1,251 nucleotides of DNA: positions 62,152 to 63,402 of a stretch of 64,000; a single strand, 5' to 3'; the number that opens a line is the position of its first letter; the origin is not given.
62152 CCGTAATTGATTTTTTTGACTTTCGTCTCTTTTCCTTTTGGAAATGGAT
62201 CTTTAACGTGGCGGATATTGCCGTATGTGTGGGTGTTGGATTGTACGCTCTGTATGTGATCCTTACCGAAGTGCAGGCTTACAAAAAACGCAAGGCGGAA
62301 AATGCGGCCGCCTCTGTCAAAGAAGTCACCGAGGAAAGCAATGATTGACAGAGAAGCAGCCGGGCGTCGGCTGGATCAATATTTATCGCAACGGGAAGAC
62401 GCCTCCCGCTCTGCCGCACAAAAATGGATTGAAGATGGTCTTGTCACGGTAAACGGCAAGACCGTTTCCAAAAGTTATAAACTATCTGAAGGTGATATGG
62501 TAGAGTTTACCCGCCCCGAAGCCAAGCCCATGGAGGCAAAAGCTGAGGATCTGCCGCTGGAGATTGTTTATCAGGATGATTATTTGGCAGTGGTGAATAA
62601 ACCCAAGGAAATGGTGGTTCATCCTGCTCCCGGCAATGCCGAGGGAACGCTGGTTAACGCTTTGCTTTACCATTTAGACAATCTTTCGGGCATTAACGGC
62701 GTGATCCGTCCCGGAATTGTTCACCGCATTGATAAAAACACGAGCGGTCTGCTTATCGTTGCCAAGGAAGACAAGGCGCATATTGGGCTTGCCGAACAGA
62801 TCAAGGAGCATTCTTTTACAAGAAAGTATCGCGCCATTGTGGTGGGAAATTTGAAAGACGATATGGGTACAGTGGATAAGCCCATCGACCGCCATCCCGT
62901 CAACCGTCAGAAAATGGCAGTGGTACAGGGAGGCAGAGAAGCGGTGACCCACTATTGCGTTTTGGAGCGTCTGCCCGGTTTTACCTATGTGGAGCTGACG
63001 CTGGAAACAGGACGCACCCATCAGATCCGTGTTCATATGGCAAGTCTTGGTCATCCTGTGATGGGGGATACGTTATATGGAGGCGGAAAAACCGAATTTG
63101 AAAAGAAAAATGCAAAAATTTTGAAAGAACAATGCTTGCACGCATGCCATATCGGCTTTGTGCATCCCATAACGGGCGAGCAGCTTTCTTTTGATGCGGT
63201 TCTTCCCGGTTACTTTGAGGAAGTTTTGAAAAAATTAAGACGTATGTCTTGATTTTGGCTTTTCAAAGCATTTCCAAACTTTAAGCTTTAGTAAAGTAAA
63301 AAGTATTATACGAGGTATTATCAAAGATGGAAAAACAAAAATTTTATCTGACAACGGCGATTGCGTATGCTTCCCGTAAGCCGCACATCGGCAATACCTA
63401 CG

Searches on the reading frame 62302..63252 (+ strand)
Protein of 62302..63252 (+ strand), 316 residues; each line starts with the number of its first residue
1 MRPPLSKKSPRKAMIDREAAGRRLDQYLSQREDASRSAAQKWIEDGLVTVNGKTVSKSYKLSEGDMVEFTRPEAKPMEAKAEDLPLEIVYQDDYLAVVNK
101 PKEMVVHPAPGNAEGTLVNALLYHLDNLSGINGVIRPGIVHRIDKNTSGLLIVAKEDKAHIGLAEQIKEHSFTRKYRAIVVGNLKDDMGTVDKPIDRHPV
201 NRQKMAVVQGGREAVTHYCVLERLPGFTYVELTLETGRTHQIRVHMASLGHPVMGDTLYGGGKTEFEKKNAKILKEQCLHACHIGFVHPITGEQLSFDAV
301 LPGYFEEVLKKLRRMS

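Call 45: search_protein_families(library=ncbifam, proteins=[window:62302-63252:+], max_evalue=1e-8)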
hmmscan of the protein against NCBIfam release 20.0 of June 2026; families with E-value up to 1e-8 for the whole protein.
window:62302-63252:+ (316 aa): 6 families
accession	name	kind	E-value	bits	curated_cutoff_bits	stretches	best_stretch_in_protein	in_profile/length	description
TIGR00005.1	rluA_subfam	subfamily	2.1e-94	316.2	192.7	1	18-313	2-298/298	RluA family pseudouridine synthase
NF008385.0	PRK11180.1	equivalog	4.5e-85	285.9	351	1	12-314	8-314/325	23S rRNA pseudouridine(1911/1915/1917) synthase RluD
NF008249.0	PRK11025.1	equivalog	4.9e-43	147.2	378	1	14-314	12-315/317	23S rRNA pseudouridine(955/2504/2580) synthase RluC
NF008321.0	PRK11112.1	equivalog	2.9e-33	115.3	328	1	86-312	2-234/257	tRNA pseudouridine(65) synthase TruC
NF007543.0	PRK10158.1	equivalog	9.8e-27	94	286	1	85-299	13-215/219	bifunctional tRNA pseudouridine(32) synthase/23S rRNA pseudouridine(746) synthase RluA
TIGR01621.1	RluA-like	hypoth_equivalog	9.5e-22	77.3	222.3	1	86-268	2-173/217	TIGR01621 family pseudouridine synthase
